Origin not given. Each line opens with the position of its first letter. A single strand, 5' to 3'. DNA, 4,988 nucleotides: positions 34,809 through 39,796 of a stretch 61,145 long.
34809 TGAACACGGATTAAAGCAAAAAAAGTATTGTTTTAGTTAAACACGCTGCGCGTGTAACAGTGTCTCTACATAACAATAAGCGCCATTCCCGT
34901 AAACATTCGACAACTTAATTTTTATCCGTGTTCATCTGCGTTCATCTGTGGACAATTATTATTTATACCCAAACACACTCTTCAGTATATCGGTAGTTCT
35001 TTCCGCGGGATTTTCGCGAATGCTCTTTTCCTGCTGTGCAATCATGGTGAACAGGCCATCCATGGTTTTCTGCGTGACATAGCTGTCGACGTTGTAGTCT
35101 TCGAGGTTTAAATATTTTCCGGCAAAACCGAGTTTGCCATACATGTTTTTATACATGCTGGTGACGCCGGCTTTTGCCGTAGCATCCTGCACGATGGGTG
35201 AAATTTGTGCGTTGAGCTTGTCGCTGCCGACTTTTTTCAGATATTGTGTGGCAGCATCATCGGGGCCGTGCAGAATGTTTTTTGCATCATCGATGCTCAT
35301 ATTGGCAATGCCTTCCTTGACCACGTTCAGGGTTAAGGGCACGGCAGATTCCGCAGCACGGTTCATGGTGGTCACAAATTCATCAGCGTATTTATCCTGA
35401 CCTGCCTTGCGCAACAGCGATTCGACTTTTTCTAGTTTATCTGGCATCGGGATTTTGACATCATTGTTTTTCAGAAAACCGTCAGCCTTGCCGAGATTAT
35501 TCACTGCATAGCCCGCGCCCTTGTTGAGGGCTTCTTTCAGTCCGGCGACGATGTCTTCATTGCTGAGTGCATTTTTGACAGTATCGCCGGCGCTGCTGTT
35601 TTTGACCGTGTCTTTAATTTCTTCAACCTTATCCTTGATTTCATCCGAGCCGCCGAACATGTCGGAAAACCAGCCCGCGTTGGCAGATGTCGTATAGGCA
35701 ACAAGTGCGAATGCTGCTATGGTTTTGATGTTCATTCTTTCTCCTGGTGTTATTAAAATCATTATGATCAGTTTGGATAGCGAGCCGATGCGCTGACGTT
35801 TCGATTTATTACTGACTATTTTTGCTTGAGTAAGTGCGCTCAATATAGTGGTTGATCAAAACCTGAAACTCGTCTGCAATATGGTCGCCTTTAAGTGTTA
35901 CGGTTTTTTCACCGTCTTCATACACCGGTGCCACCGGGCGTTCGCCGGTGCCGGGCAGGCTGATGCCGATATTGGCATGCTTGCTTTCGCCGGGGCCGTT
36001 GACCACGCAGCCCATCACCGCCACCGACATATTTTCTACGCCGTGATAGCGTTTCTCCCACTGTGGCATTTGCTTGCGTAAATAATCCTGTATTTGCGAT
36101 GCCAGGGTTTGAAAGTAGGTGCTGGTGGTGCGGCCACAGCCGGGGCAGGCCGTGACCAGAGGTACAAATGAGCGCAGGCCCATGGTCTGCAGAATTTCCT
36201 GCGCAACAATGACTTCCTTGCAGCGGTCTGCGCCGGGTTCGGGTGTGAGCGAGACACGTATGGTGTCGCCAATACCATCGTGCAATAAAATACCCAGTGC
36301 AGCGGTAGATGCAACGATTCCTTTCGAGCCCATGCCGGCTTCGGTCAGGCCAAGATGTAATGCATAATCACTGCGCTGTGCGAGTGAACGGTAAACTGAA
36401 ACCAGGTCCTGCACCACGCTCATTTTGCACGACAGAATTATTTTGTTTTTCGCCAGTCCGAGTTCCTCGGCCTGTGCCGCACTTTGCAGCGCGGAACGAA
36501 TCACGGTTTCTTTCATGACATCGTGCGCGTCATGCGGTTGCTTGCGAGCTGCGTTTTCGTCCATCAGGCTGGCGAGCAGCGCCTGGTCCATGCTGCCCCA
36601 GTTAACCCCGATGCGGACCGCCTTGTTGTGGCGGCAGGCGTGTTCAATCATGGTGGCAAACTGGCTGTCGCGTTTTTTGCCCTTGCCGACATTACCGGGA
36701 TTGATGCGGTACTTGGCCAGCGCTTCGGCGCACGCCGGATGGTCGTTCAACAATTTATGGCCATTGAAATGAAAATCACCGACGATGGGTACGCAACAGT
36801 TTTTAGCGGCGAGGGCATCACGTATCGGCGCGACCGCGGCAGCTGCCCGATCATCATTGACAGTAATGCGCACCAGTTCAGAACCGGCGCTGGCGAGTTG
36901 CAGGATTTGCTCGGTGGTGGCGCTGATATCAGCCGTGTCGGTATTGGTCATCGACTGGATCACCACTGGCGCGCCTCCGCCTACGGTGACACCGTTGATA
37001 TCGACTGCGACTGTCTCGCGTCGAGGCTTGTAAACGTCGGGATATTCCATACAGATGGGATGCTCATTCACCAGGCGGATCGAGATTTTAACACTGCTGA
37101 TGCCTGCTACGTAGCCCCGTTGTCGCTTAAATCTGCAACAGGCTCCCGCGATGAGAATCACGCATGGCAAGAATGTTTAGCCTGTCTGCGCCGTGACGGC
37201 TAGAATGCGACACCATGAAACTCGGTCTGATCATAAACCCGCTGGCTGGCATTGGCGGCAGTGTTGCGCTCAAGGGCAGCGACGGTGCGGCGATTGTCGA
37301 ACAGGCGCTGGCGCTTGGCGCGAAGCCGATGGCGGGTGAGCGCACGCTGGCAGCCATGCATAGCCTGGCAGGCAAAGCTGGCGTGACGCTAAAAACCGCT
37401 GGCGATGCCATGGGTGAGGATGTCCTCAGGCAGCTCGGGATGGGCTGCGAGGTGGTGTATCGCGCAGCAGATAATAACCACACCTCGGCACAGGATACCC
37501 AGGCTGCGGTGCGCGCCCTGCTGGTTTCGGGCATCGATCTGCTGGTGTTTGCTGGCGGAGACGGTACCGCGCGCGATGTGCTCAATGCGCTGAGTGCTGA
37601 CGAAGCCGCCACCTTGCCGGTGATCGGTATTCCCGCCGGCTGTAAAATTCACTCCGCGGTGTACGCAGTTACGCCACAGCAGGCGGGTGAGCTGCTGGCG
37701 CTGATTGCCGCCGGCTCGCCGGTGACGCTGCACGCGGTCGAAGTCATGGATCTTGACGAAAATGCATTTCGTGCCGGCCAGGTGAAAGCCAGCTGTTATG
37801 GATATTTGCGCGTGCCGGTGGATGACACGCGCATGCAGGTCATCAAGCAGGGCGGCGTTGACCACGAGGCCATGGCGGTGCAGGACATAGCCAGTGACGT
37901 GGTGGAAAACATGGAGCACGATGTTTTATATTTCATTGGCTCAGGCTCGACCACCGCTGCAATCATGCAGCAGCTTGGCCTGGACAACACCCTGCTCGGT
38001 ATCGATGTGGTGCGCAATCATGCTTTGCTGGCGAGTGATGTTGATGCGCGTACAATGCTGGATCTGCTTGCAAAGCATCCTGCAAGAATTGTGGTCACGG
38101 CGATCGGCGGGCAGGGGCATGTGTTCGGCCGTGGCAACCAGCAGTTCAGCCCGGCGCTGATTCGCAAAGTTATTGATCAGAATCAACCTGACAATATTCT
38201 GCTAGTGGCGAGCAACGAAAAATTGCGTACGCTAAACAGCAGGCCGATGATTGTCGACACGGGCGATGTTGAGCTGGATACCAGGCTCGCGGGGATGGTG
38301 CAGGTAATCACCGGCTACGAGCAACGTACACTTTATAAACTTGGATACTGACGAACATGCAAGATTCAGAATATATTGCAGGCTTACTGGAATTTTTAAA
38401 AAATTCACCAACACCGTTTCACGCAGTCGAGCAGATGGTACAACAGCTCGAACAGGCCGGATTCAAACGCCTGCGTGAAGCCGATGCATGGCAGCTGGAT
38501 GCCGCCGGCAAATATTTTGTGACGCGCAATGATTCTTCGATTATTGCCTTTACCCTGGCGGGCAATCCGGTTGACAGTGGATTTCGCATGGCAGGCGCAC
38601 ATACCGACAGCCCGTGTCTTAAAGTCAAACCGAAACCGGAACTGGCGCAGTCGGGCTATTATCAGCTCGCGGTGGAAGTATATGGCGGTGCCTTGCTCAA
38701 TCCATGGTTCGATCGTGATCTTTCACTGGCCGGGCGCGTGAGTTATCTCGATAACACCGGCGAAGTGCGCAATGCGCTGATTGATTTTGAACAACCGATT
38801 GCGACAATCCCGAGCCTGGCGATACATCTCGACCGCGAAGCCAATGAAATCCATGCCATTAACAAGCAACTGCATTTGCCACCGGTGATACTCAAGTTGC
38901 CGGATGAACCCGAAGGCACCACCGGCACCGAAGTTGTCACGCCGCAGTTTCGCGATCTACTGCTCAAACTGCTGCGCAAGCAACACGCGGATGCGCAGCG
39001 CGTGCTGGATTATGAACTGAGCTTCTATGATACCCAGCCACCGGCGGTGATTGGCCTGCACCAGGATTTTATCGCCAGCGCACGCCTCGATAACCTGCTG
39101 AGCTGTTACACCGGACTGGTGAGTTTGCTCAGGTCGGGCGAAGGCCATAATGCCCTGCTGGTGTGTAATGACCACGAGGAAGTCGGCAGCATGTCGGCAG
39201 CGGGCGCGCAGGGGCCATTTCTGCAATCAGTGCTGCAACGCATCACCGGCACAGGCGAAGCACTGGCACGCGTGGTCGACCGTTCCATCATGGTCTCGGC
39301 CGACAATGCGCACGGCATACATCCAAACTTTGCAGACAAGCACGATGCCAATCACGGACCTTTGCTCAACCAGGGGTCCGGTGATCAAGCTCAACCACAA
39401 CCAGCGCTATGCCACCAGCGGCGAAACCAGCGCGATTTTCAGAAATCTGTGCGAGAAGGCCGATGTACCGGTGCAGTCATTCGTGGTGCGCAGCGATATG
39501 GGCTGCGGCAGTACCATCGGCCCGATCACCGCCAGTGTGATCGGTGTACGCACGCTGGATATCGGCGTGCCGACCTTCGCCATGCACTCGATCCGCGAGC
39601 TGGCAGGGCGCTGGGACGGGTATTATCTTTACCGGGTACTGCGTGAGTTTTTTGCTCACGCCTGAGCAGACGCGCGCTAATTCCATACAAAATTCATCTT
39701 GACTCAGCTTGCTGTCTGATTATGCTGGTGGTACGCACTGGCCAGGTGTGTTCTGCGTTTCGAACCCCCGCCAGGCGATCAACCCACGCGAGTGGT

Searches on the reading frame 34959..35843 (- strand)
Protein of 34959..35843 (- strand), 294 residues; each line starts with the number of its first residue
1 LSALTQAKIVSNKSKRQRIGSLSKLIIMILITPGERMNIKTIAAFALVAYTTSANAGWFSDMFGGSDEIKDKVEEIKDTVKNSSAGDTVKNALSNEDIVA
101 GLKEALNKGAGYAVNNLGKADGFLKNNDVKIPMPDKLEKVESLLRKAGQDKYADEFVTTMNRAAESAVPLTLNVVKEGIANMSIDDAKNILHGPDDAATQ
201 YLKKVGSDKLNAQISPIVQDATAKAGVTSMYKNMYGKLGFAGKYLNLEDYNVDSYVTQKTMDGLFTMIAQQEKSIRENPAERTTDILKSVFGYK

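Call 9: search_protein_families(library=pfam, proteins=[window:34959-35843:-], max_evalue=0.00001)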
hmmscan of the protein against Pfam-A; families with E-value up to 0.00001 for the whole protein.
window:34959-35843:- (294 aa): 1 family
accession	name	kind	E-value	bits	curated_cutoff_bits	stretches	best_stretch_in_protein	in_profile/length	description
PF13852.11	DUF4197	-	8.2e-72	241.5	24.9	1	93-292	2-199/199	Protein of unknown function (DUF4197)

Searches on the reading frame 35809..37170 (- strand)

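Call 9: search_protein_families(library=pfam, proteins=[window:35809-37170:-], max_evalue=0.00001)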
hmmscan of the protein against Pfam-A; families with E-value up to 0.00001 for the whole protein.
window:35809-37170:- (453 aa): 1 family
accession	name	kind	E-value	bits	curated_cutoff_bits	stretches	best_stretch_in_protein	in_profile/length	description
PF04551.19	GcpE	-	6.2e-112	374.4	32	1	54-440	2-342/343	GcpE protein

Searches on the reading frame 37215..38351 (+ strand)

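Call 9: search_protein_families(library=pfam, proteins=[window:37215-38351:+], max_evalue=0.00001)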
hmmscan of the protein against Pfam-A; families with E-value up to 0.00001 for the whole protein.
window:37215-38351:+ (378 aa): 3 families
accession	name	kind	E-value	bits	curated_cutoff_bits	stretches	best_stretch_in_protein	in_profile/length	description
PF01513.26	NAD_kinase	-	2.3e-17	64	25.5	1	45-166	17-127/130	ATP-NAD kinase N-terminal domain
PF20143.4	NAD_kinase_C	-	4.6e-16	59.1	23.7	1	236-375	3-125/126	ATP-NAD kinase C-terminal domain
PF00781.29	DAGK_cat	-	2e-08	34.3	23.6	1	66-174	14-122/125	Diacylglycerol kinase catalytic domain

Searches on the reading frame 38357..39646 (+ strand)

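Call 9: search_protein_families(library=pfam, proteins=[window:38357-39646:+], max_evalue=0.00001)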
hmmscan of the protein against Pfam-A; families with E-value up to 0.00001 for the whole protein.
window:38357-39646:+ (429 aa): 1 family
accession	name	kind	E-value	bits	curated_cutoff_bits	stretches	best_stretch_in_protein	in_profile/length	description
PF02127.20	Peptidase_M18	-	1.6e-100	337.4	24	1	13-341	1-341/432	Aminopeptidase I zinc metalloprotease (M18)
